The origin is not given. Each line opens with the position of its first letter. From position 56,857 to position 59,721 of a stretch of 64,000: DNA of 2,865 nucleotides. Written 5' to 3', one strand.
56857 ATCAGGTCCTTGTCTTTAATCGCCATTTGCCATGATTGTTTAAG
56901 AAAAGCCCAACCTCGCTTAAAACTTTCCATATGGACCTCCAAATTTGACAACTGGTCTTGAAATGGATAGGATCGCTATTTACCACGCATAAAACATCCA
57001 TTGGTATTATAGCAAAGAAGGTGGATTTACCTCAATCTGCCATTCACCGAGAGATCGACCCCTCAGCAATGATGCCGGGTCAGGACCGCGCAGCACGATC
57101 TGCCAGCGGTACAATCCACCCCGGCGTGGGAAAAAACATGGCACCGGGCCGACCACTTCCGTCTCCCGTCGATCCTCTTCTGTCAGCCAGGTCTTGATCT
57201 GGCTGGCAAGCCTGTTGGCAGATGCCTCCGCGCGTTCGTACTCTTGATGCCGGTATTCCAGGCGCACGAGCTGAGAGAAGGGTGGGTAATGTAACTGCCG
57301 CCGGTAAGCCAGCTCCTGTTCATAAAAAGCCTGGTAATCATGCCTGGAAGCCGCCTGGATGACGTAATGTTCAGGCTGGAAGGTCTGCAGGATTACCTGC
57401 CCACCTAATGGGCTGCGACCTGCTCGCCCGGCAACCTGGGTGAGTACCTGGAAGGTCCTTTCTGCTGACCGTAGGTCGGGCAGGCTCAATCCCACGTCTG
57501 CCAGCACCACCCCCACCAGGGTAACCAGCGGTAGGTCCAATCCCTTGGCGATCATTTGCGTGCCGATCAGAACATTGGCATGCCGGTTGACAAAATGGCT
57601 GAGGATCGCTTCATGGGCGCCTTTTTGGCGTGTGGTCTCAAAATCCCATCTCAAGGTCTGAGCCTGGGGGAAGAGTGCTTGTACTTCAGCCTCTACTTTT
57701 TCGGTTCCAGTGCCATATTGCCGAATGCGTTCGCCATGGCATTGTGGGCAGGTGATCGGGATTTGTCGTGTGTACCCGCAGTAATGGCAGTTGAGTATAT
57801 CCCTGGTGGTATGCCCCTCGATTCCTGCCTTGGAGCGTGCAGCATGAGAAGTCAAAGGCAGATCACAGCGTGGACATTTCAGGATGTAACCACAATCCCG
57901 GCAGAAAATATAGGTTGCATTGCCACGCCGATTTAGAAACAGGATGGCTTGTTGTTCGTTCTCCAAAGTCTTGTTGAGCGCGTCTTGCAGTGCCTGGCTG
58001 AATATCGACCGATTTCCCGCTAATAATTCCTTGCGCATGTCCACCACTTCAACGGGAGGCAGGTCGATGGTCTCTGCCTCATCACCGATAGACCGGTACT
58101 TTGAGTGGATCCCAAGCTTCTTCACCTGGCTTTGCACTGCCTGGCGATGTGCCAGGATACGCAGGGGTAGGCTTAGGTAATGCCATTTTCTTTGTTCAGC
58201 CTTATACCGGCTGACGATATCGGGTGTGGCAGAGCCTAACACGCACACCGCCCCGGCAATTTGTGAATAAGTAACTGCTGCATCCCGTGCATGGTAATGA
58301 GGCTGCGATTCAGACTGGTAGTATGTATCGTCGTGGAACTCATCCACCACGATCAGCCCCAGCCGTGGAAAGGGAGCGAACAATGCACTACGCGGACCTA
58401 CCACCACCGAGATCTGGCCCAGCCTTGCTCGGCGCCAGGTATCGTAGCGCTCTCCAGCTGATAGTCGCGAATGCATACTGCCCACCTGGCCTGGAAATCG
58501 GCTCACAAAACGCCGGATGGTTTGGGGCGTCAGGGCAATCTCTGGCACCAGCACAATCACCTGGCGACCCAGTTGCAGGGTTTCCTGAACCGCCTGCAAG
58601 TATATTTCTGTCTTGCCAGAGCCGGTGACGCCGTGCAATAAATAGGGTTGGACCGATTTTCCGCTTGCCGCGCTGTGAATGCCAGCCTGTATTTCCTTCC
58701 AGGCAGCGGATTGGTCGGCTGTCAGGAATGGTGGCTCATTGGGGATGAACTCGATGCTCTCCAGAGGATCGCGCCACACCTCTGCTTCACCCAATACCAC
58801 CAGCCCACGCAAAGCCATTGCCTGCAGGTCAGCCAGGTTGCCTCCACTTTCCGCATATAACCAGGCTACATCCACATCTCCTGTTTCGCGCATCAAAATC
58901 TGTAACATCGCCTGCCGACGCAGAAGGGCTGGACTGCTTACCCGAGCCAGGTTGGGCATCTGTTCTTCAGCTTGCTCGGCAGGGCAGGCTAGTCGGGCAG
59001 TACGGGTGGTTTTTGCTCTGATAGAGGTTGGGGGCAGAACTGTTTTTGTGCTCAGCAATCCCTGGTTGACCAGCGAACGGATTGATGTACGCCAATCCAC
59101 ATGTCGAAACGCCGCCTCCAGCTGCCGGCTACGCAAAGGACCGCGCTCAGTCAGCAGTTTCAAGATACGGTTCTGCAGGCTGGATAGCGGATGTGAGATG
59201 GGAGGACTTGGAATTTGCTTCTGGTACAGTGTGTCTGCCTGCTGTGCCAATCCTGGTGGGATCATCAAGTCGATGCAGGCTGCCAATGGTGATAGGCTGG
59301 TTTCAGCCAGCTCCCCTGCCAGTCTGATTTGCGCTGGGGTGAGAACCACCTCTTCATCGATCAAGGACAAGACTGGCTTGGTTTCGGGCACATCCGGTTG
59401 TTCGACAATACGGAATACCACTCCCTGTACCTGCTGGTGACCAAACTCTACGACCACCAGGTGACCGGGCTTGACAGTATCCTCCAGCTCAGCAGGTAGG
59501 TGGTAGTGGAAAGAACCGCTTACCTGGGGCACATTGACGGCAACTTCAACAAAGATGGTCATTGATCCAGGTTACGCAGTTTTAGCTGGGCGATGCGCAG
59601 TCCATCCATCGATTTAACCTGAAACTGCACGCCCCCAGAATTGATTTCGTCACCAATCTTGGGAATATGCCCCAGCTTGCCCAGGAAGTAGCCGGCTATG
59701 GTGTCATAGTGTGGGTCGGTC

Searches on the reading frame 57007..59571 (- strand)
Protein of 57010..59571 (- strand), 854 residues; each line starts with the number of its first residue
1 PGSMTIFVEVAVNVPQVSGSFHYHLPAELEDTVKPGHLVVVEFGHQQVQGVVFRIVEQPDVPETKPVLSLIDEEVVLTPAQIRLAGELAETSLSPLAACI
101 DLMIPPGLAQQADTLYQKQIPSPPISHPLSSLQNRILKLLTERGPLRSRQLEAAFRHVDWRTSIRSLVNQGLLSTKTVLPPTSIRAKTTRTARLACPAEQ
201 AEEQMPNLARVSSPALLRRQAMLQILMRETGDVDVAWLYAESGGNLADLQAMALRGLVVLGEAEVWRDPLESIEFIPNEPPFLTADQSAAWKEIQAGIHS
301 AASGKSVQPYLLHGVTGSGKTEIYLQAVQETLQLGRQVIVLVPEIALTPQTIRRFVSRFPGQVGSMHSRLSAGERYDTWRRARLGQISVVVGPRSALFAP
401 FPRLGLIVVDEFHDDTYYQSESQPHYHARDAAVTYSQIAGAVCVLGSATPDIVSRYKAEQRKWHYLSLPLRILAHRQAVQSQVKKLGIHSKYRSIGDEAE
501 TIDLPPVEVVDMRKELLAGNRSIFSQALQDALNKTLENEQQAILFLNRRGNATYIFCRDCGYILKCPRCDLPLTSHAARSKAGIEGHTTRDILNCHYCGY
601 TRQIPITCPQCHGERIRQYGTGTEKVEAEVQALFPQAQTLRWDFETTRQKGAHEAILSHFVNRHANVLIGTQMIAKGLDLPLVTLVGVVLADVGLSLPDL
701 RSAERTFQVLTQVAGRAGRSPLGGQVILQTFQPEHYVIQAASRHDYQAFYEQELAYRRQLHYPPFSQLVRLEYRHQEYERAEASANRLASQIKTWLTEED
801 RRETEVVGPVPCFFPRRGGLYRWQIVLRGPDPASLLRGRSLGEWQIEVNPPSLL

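Call 20: find_encoding_contigs(protein=window:57007-59562:-, flank=1000, max_places=3)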
Protein window:57007-59562:- (851 aa): no gene with exactly this product is on record in the collection.

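Call 38: search_protein_families(library=pfam, proteins=[window:57010-59571:-], max_evalue=0.00001)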
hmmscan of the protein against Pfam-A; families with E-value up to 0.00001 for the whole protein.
window:57010-59571:- (854 aa): 5 families
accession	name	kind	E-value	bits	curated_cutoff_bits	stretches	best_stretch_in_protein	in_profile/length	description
PF17764.6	PriA_3primeBD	-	2e-21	76.1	22.7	1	9-105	1-96/96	3'DNA-binding domain (3'BD)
PF00270.35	DEAD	-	2.3e-15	57.2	26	1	286-451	3-161/167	DEAD/DEAH box helicase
PF18074.6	PriA_C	-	2.6e-12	47.8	26.9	1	764-835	1-69/95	Primosomal protein N C-terminal domain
PF04851.21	ResIII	-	6.6e-12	46.1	22.5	1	285-450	6-162/164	Type III restriction enzyme, res subunit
PF00271.37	Helicase_C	-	2.3e-08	34.7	23.5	0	648-719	49-108/110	Helicase conserved C-terminal domain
